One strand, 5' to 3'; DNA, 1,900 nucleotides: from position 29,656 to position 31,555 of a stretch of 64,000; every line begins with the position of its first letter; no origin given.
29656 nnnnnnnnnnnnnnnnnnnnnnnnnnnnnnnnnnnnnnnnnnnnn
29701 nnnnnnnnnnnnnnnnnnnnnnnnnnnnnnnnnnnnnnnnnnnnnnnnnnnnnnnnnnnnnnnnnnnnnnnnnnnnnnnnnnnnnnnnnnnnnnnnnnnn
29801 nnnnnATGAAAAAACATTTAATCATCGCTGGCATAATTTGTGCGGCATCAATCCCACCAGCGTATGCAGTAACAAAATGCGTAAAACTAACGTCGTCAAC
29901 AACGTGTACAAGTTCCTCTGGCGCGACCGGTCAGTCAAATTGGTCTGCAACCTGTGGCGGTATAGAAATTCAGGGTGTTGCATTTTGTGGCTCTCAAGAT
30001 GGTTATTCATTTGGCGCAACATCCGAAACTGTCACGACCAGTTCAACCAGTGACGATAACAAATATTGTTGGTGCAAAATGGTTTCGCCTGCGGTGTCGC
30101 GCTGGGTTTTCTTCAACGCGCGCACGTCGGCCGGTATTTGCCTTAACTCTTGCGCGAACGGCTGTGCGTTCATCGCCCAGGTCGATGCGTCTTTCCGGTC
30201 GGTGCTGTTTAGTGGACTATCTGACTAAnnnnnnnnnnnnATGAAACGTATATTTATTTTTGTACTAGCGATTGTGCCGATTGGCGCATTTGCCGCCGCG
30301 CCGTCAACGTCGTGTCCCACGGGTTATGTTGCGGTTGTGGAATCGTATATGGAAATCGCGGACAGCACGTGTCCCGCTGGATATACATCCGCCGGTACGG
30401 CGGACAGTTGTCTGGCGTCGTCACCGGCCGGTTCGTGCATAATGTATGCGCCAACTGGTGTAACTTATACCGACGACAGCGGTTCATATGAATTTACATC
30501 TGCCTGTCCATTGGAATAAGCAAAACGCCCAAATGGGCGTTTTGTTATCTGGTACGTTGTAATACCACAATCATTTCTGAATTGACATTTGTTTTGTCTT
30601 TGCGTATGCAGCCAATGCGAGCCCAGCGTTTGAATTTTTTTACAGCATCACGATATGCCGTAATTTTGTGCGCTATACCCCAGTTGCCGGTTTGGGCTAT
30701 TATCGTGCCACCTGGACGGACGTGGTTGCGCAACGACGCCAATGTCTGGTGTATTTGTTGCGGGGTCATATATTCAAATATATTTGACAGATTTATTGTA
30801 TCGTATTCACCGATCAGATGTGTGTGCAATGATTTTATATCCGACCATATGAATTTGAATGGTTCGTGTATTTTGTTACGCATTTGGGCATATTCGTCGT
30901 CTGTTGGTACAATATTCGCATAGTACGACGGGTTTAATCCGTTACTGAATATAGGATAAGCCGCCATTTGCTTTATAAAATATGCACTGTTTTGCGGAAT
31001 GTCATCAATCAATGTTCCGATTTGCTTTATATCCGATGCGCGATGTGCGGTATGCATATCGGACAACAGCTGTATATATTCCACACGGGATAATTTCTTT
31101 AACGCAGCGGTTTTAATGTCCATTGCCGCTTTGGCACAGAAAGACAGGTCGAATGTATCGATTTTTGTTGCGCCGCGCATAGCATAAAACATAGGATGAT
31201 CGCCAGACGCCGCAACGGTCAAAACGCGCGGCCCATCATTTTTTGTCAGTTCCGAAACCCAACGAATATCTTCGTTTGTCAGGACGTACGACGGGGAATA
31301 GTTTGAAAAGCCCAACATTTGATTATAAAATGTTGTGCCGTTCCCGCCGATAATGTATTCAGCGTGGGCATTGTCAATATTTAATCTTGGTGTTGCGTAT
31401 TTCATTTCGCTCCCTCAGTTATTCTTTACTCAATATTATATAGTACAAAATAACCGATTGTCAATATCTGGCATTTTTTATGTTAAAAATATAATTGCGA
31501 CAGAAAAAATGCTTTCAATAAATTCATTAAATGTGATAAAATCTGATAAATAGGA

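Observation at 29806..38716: Inverted duplication of a two-gene small secreted Cys-rich cassette (A-B ... B'-A') bracketing 7.4 kb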

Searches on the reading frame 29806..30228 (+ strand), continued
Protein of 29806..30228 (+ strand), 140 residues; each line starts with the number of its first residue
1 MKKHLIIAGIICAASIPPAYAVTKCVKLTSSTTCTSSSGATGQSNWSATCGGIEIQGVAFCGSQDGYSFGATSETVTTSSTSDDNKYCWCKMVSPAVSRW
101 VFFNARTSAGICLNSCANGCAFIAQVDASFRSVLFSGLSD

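Call 72: fold_search(model_id=the predicted structure, library=viral)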
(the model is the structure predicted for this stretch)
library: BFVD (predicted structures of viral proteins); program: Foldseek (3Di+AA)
matches with E <= 10: 107; with E <= 0.001: 0
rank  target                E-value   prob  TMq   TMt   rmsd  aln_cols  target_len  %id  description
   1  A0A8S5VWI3            9.2e-01  0.28  0.18  0.05  13.0        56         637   14  (no name in the UniProt tables at hand)
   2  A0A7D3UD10            1.0e+00  0.02  0.11  0.04  17.2       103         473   11  (no name in the UniProt tables at hand)
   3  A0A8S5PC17            1.1e+00  0.04  0.19  0.22  16.3       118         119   14  Uncharacterized protein [Myoviridae sp. ctvns3]
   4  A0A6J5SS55            1.2e+00  0.07  0.21  0.24  13.4       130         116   10  Uncharacterized protein [uncultured Caudovirales phage]
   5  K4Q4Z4                1.2e+00  0.07  0.22  0.16  12.4       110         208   16  Structural protein [Roseovarius Plymouth podovirus 1]
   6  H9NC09                1.2e+00  0.04  0.14  0.14  12.7        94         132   12  (no name in the UniProt tables at hand)
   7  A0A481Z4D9            1.3e+00  0.07  0.22  0.06  10.6        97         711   11  Uncharacterized protein [Pithovirus LCPAC102]
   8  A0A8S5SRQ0            1.4e+00  0.06  0.18  0.10  28.6       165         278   10  Nucleoid-associated protein (Fragment) [Siphoviridae sp. ct1gv6]
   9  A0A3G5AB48            1.5e+00  0.02  0.16  0.04  10.2       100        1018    8  Putative WcaK-like polysaccharide pyruvyl transferase [Hyperionvirus sp.]
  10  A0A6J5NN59            1.8e+00  0.13  0.25  0.11   8.8        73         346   12  PD-(D/E)XK nuclease superfamily [uncultured Caudovirales phage]
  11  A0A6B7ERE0            2.0e+00  0.05  0.22  0.28  16.2       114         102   12  (no name in the UniProt tables at hand)
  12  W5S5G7                2.0e+00  0.03  0.17  0.11  14.2       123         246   14  Uncharacterized protein [Pithovirus sibericum]
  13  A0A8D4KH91            2.0e+00  0.01  0.15  0.12  13.4        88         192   11  (no name in the UniProt tables at hand)
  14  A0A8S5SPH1            2.4e+00  0.01  0.14  0.16  16.6       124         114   10  Uncharacterized protein [Siphoviridae sp. ctj912]
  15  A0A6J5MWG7            2.6e+00  0.02  0.16  0.06  15.1       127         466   11  Uncharacterized protein [uncultured Caudovirales phage]
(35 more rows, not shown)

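Call 73: search_protein_families(library=padloc, proteins=[window:29806-30228:+], max_evalue=0.01)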
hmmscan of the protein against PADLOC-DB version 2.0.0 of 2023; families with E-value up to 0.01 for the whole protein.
window:29806-30228:+ (140 aa): 0 families

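Call 74: search_protein_families(library=phrogs, proteins=[window:29806-30228:+], max_evalue=0.01)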
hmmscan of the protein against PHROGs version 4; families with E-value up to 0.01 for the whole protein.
window:29806-30228:+ (140 aa): 0 families

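Call 87: list_cluster_members(proteins=[P0164, P0204, P0266, P0209, P0239, P0260])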
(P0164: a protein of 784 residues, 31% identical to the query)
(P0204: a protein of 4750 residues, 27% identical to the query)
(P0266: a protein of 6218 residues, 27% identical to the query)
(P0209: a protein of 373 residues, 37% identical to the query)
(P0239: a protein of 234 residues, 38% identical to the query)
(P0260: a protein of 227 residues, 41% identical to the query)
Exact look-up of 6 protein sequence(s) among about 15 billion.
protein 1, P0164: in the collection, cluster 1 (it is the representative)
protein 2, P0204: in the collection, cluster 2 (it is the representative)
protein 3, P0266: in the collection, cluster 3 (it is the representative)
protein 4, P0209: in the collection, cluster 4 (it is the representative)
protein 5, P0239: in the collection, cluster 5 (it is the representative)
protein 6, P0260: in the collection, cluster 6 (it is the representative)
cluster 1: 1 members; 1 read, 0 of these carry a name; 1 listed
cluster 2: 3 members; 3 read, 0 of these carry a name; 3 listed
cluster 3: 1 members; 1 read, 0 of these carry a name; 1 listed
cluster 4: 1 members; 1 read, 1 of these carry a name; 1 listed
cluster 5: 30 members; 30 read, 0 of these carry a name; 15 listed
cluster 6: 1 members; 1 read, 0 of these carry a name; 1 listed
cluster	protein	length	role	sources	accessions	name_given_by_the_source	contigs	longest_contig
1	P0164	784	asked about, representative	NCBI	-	-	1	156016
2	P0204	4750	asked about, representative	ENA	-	-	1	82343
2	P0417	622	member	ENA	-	-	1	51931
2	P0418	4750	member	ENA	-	-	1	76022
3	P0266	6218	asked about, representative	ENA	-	-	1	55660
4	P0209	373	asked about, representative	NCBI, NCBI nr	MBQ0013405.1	MAG: hypothetical protein KBS86_02460 [Proteobacteria bacterium] | hypothetical protein [Candidatus Enterousia scatequi]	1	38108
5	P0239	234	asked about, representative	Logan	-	-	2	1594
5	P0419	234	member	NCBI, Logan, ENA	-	-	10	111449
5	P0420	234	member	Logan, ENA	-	-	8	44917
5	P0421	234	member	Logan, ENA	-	-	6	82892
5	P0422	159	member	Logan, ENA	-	-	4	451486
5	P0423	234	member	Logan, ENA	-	-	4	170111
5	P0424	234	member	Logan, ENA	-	-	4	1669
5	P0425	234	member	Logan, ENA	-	-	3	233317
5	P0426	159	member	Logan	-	-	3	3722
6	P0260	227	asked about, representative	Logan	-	-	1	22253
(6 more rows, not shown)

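Call 93: find_encoding_contigs(protein=window:29806-30228:+, flank=6000, max_places=10)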
Protein window:29806-30228:+ (140 aa): 24 contigs read that carry it; 7 places shown.
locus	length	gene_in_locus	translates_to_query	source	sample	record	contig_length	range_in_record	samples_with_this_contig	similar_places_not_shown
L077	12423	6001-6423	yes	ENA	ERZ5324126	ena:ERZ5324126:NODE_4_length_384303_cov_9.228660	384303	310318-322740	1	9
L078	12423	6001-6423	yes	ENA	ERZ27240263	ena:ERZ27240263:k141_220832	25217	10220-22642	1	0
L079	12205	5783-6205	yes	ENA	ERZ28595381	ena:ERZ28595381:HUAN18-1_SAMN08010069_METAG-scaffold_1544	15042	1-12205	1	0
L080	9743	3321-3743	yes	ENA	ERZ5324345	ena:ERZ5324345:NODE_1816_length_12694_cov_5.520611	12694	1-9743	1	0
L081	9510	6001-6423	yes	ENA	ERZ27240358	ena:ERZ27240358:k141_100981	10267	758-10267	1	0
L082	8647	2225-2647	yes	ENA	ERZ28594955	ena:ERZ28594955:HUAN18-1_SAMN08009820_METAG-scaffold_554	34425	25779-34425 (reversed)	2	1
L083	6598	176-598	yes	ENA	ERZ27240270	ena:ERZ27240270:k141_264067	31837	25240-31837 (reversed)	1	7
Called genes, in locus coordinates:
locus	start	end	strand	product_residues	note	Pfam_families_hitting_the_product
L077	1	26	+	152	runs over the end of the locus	PF00828:Ribosomal_L27A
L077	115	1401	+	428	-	PF00344:SecY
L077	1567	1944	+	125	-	PF00416:Ribosomal_S13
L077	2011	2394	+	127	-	PF00411:Ribosomal_S11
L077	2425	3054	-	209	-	-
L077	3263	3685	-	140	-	-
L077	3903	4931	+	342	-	PF01193:RNA_pol_L, PF01000:RNA_pol_A_bac, PF03118:RNA_pol_A_CTD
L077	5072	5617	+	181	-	PF01196:Ribosomal_L17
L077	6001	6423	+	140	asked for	-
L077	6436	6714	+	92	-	-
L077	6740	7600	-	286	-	PF11899:DUF3419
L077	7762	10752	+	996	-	-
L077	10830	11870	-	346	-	-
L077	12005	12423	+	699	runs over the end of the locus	-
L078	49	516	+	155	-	PF01668:SmpB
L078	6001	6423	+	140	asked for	-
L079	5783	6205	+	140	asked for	-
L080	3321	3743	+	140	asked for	-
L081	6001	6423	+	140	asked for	-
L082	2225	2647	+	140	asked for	-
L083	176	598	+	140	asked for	-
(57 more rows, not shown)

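Call 94: find_related_loci(query=A4, collection=viral_contigs, flank=5000)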
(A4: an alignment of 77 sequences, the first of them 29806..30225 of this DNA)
Query A4 (140 aa) in viral_contigs; peptide patterns used: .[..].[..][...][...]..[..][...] (x = any residue, [..] = any of these).
7 stretches matched a pattern, but none encodes a relative of the query by tblastn (E <= 1e-3).

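Call 96: search_dna_similar(query=window:29806-30225:+, collection=plasmids, mode=protein, max_evalue=0.001)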
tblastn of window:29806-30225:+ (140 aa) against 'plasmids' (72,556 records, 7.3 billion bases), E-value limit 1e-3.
No match.

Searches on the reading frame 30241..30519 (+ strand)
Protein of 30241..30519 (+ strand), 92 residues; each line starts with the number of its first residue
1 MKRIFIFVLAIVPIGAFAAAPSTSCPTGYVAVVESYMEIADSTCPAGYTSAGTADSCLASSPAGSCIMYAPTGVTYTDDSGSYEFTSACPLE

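Call 5: search_protein_families(library=pfam, proteins=[window:30241-30519:+], max_evalue=0.1)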
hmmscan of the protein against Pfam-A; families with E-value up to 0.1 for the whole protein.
window:30241-30519:+ (92 aa): 1 family
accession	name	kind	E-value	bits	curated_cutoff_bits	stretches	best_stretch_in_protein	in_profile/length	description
PF12662.13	cEGF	-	0.038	14.3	26.6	0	43-57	5-19/24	Complement Clr-like EGF-like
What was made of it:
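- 30241..30519 (+): B1: 92 aa, signal peptide, 5 Cys in the mature part, two CPxGY motifs. The only Pfam hit is a sub-threshold cEGF match (14 bits against a cut-off of 26.6, call 5).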

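Call 8: find_encoding_contigs(protein=window:30241-30519:+, flank=10000, max_places=6)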
Protein window:30241-30519:+ (92 aa): 24 contigs read that carry it; 6 places shown.
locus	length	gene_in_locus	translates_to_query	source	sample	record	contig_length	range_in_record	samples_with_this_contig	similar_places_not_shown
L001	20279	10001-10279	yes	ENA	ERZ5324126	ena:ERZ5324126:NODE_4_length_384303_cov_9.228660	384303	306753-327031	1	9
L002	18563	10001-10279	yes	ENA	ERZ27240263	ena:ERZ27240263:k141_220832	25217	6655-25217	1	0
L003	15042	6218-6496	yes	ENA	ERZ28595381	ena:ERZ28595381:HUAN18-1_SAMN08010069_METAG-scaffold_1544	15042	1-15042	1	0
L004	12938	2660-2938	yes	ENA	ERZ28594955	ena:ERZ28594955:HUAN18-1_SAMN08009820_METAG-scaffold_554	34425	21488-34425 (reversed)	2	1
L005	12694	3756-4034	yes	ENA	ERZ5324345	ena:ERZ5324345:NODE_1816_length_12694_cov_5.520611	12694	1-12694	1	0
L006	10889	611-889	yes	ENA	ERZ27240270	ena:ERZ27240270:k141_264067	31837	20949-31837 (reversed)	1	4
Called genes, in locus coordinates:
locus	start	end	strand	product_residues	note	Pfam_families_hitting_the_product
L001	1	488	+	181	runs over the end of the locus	PF00281:Ribosomal_L5, PF00673:Ribosomal_L5_C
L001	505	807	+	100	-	PF00253:Ribosomal_S14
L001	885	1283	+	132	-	PF00410:Ribosomal_S8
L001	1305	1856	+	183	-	PF00347:Ribosomal_L6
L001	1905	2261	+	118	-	PF00861:Ribosomal_L18p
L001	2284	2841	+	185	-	PF00333:Ribosomal_S5, PF03719:Ribosomal_S5_C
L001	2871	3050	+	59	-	PF00327:Ribosomal_L30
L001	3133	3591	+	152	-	PF00828:Ribosomal_L27A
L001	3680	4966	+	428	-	PF00344:SecY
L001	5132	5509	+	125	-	PF00416:Ribosomal_S13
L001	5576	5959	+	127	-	PF00411:Ribosomal_S11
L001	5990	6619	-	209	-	-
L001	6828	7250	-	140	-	-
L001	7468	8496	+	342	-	PF01193:RNA_pol_L, PF01000:RNA_pol_A_bac, PF03118:RNA_pol_A_CTD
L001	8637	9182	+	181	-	PF01196:Ribosomal_L17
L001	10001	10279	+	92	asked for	-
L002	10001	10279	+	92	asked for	-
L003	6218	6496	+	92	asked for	-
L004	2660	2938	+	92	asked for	-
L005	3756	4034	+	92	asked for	-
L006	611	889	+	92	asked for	-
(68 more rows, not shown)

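Call 20: search_protein_families(library=ncbifam, proteins=[window:30241-30519:+], max_evalue=0.1)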
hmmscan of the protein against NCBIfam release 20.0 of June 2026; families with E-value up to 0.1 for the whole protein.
window:30241-30519:+ (92 aa): 0 families

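Call 22: search_solved_structures(query=window:30241-30519:+, max_evalue=10)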
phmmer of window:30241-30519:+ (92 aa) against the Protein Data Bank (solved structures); distinct sequences matched with E-value up to 10: 9.
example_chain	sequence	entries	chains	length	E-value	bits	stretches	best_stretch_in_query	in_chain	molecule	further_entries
1i52_A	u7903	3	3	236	0.037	17.5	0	6-33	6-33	4-DIPHOSPHOCYTIDYL-2-C-METHYLERYTHRITOL SYNTHASE | 4-DIPHOSPHOCYTIDYL-2-C-METHYLERYTHRITOL SYNTHETASE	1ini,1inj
1vgt_A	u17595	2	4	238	0.043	17.3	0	6-33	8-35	2-C-methyl-D-erythritol 4-phosphate cytidylyltransferase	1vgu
3n9w_A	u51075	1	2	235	0.045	17.2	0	7-33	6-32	2-C-methyl-D-erythritol 4-phosphate cytidylyltransferase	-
1h3m_A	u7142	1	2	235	0.12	15.8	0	7-33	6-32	2-C-METHYL-D-ERYTHRITOL 4-PHOSPHATE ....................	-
5iqm_G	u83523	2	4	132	0.54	13.8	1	19-81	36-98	Protein FimG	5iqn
3bfq_G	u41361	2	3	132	0.55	13.8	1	19-81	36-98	Protein fimG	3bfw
5iqo_A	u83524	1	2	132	0.55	13.8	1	19-81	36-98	Protein FimG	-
3jwn_G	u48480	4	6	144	0.7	13.4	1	19-81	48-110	Protein fimG | FimG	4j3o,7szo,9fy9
9me4_G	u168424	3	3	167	0.99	12.9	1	19-81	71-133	Protein FimG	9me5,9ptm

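Call 48: find_homologous_proteins(query=window:30241-30516:+)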
Query window:30241-30516:+ (92 aa): 182 proteins with E <= 0.001 among 190 candidates; the best 120 are listed.
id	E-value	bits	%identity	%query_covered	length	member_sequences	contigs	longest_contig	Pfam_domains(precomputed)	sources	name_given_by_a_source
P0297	3.8e-46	172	89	100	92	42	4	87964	-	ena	-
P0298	1.4e-45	171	89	100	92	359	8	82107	-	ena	-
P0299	1.7e-45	170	89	100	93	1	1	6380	-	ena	-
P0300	1.0e-44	168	88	99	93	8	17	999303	-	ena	-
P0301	1.5e-44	167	85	100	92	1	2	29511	-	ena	-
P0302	1.5e-44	167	84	100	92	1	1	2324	-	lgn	-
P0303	1.6e-44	167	85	100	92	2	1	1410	-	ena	-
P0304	2.0e-44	167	86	100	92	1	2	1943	-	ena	-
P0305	2.6e-44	167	87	100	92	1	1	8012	-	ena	-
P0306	4.6e-44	166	84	100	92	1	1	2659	-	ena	-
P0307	6.5e-44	165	85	100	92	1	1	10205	-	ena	-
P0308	7.6e-44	165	83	100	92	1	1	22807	-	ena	-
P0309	7.8e-44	165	87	99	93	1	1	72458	-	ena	-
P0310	8.4e-44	165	83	100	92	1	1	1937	-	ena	-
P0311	1.2e-43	164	84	100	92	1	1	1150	-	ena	-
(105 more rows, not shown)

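Call 73: search_protein_families(library=padloc, proteins=[window:30241-30519:+], max_evalue=0.01)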
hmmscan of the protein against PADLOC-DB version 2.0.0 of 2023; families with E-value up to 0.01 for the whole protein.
window:30241-30519:+ (92 aa): 0 families

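Call 74: search_protein_families(library=phrogs, proteins=[window:30241-30519:+], max_evalue=0.01)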
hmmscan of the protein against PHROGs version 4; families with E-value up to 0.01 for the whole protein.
window:30241-30519:+ (92 aa): 0 families

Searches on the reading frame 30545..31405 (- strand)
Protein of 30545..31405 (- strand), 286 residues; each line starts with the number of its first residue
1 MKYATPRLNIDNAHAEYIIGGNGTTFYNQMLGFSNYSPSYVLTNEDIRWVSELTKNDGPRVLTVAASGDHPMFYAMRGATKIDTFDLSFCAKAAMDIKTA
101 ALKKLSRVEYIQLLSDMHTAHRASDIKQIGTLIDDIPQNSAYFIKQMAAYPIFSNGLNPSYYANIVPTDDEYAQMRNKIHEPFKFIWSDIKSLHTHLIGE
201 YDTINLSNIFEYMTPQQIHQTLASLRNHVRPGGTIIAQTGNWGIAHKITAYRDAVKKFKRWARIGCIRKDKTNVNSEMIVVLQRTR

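Call 5: search_protein_families(library=pfam, proteins=[window:30545-31405:-], max_evalue=0.1)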
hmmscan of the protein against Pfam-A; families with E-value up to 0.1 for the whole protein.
window:30545-31405:- (286 aa): 5 families
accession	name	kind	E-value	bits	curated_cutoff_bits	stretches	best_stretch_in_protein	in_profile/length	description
PF11899.13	DUF3419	-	2.3e-14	53.8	28.2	2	40-128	12-101/385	Protein of unknown function (DUF3419)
PF08242.18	Methyltransf_12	-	0.00038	21.6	30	1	183-235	51-98/98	Methyltransferase domain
PF13649.12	Methyltransf_25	-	0.0012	19.9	27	1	175-233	37-97/97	Methyltransferase domain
PF01739.24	CheR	-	0.0046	16.9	27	1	156-236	92-172/195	CheR methyltransferase, SAM binding domain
PF08241.18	Methyltransf_11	-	0.0068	17.5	21.2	1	161-236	22-94/95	Methyltransferase domain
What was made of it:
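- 30545..31405 (-): Enclosed gene: DUF3419 / SAM-methyltransferase-like protein, 286 aa. Pfam DUF3419 at 53.8 bits (call 5).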

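Call 20: search_protein_families(library=ncbifam, proteins=[window:30545-31405:-], max_evalue=0.1)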
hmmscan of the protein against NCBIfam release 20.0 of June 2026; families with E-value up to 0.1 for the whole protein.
window:30545-31405:- (286 aa): 3 families
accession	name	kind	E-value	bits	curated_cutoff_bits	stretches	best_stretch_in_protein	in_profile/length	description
NF008264.0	PRK11036.1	equivalog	0.055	12.9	366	1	175-235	87-145/261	tRNA uridine 5-oxyacetic acid(34) methyltransferase CmoM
NF008405.0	PRK11207.1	equivalog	0.057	12.9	218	0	196-234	91-129/198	tellurite resistance methyltransferase TehB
NF043040.1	corrin_prot_MT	hypoth_equivalog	0.085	12.3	180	0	178-236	87-146/216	corrinoid protein-associated methyltransferase CpaM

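Call 67: find_encoding_contigs(protein=window:30545-31405:-, flank=10000, max_places=10)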
Protein window:30545-31405:- (286 aa): 24 contigs read that carry it; 9 places shown.
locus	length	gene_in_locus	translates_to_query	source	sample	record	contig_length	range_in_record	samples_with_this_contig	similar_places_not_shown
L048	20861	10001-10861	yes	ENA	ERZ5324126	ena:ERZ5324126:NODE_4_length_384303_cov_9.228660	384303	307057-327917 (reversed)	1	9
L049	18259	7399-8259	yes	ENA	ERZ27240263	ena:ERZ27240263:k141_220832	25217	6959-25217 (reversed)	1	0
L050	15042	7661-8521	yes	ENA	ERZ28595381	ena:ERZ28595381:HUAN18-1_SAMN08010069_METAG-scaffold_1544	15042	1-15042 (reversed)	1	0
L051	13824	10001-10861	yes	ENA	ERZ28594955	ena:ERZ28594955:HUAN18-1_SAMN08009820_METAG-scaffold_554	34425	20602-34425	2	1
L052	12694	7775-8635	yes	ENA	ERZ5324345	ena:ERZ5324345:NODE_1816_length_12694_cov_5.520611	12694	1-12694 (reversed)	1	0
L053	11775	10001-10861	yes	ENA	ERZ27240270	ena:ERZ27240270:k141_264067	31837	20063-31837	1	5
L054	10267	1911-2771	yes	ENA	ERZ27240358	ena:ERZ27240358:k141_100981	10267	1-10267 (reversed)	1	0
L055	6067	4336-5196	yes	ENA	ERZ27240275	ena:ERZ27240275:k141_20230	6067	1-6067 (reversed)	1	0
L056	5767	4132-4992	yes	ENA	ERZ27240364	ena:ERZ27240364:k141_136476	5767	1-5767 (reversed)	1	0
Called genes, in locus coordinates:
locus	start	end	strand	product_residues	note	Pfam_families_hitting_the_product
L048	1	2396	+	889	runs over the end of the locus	PF13620:CarboxypepD_reg, PF13715:CarbopepD_reg_2, PF00691:OmpA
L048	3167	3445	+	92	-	-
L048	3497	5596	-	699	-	-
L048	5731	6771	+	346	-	-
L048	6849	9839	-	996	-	-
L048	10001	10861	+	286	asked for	PF11899:DUF3419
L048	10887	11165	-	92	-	-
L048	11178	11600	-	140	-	-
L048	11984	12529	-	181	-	PF01196:Ribosomal_L17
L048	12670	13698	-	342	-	PF01193:RNA_pol_L, PF01000:RNA_pol_A_bac, PF03118:RNA_pol_A_CTD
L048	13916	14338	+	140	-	-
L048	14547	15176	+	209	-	-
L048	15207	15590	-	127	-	PF00411:Ribosomal_S11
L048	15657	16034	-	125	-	PF00416:Ribosomal_S13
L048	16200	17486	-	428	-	PF00344:SecY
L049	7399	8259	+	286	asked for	PF11899:DUF3419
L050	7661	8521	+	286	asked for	PF11899:DUF3419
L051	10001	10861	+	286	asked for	PF11899:DUF3419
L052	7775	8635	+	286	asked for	PF11899:DUF3419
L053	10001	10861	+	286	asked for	PF11899:DUF3419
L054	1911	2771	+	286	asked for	PF11899:DUF3419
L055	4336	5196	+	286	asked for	PF11899:DUF3419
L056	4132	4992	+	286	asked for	PF11899:DUF3419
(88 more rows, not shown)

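Call 73: search_protein_families(library=padloc, proteins=[window:30545-31405:-], max_evalue=0.01)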
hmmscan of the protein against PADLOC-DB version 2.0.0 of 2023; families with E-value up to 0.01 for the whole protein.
window:30545-31405:- (286 aa): 0 families

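Call 74: search_protein_families(library=phrogs, proteins=[window:30545-31405:-], max_evalue=0.01)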
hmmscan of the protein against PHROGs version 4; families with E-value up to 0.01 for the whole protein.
window:30545-31405:- (286 aa): 0 families
